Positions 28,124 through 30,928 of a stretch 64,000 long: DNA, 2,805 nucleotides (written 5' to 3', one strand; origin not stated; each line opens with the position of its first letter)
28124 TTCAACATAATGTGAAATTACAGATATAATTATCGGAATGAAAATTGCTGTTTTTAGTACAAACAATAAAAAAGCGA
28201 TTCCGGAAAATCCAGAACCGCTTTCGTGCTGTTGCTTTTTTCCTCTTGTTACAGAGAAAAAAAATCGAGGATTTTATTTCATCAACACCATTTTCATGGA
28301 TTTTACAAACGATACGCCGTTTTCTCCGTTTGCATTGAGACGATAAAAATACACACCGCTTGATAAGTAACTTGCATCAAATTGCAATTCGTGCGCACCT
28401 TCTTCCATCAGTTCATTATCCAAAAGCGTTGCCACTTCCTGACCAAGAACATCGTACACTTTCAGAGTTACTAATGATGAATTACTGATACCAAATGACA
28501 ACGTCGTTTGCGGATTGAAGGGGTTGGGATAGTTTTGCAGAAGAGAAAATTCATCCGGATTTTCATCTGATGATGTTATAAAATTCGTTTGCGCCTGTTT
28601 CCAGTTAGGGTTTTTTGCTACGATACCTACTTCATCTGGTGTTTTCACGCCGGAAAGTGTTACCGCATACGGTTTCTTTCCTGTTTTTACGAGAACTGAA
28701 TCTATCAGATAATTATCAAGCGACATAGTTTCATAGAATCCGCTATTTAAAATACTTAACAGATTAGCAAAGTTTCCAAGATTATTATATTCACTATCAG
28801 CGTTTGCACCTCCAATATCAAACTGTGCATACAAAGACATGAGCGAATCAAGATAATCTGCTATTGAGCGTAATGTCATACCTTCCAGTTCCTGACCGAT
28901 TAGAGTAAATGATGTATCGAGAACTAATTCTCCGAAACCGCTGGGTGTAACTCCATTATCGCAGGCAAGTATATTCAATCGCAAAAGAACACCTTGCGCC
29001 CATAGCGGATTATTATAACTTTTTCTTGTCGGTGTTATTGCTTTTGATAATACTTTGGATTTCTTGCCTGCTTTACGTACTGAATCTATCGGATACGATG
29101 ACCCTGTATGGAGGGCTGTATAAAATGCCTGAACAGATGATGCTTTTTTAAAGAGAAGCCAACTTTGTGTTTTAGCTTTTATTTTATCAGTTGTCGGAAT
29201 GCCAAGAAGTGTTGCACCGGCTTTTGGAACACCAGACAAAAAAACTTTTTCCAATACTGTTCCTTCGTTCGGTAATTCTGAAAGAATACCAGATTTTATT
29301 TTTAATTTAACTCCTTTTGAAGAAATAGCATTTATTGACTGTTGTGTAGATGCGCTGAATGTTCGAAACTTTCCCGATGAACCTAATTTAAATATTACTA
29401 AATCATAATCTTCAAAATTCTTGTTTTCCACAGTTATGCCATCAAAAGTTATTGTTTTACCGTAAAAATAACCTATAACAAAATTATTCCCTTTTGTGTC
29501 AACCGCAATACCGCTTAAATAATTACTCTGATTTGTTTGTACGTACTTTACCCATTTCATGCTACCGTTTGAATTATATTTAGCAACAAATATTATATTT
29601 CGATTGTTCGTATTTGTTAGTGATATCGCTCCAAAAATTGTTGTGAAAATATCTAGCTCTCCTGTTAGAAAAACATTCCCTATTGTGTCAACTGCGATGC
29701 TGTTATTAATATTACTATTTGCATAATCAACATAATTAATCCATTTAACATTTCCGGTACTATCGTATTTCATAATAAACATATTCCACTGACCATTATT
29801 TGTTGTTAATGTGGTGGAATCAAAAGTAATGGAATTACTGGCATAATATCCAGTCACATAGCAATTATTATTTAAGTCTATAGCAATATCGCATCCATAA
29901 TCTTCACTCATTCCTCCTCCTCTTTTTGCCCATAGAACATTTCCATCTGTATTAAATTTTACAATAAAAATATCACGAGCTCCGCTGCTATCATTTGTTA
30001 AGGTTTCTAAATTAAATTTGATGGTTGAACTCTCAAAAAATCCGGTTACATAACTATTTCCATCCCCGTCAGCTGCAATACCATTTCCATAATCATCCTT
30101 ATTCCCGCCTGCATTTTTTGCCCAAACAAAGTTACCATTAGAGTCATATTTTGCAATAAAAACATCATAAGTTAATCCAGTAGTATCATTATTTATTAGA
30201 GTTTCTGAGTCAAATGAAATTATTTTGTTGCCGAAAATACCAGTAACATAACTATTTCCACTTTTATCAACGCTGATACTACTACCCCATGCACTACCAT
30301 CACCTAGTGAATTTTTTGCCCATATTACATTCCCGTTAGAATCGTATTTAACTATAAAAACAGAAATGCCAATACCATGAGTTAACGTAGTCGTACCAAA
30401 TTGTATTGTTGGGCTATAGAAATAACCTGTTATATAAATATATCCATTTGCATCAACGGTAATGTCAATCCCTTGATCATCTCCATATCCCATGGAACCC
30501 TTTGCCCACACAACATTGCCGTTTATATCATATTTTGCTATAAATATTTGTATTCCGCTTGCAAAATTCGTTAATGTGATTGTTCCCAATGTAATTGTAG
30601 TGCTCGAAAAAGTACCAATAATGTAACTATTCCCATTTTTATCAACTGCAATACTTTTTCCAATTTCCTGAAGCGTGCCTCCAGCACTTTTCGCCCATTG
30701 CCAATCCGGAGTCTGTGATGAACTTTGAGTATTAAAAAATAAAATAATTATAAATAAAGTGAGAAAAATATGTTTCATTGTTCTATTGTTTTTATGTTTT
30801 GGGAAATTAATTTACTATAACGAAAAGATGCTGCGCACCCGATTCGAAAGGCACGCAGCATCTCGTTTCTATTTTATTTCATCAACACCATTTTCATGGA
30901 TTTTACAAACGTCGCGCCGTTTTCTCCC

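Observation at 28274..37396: Five giant T9SS cargo proteins with unrelated heads share an unrecognised ~260-aa Lys-rich module just before the CTD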

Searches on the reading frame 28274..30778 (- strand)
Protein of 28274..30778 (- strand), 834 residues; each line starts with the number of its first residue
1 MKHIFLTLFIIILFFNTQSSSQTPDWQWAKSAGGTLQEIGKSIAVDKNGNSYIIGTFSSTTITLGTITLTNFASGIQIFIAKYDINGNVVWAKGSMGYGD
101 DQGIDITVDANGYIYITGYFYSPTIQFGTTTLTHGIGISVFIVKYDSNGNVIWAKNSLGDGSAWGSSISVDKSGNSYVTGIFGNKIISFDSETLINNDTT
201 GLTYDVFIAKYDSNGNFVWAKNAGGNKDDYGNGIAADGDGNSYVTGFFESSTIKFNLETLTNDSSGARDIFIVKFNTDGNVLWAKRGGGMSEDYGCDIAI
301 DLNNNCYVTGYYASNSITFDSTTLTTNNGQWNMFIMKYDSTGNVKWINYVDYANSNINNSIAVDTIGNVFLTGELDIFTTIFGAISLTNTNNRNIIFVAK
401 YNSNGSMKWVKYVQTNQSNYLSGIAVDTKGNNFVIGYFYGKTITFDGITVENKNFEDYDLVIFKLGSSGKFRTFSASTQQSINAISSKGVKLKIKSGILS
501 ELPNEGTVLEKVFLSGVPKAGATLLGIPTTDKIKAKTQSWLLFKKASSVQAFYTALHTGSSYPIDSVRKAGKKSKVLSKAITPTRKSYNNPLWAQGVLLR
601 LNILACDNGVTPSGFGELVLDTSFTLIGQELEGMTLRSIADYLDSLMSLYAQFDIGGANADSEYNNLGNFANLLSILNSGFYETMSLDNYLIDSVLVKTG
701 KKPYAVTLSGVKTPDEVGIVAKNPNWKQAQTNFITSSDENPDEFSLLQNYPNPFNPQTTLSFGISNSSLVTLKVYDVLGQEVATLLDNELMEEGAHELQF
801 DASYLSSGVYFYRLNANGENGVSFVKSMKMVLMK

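Call 9: search_protein_families(library=pfam, proteins=[window:28274-30778:-], max_evalue=0.1)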
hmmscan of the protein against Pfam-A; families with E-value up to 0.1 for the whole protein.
window:28274-30778:- (834 aa): 4 families
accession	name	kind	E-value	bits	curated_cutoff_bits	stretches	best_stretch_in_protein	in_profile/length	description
PF06739.17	SBBP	-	9.8e-23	80.3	20.5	5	224-246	8-30/38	Beta-propeller repeat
PF18962.6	Por_Secre_tail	-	1.5e-09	38.4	27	1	750-820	2-68/75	Secretion system C-terminal sorting domain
PF17164.10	DUF5122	-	0.0039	17.9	27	0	263-281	14-32/36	Domain of unknown function (DUF5122) beta-propeller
PF13860.13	FlgD_ig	-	0.022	15.2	27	0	765-816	20-75/79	FlgD Ig-like domain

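Call 65: search_protein_families(library=ncbifam, proteins=[window:28274-30778:-], max_evalue=0.001)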
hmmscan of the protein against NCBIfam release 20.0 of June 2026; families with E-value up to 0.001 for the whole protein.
window:28274-30778:- (834 aa): 2 families
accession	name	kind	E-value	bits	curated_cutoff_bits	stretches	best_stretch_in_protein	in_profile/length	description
NF047494.1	Lepto_SBBP_lipo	equivalog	2.2e-42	145.3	400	3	190-317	89-212/466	SBBP repeat beta-propeller lipoprotein, LipL53 family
TIGR04183.1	Por_Secre_tail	domain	4.3e-09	36.2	23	1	750-819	2-63/72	T9SS type A sorting domain-containing protein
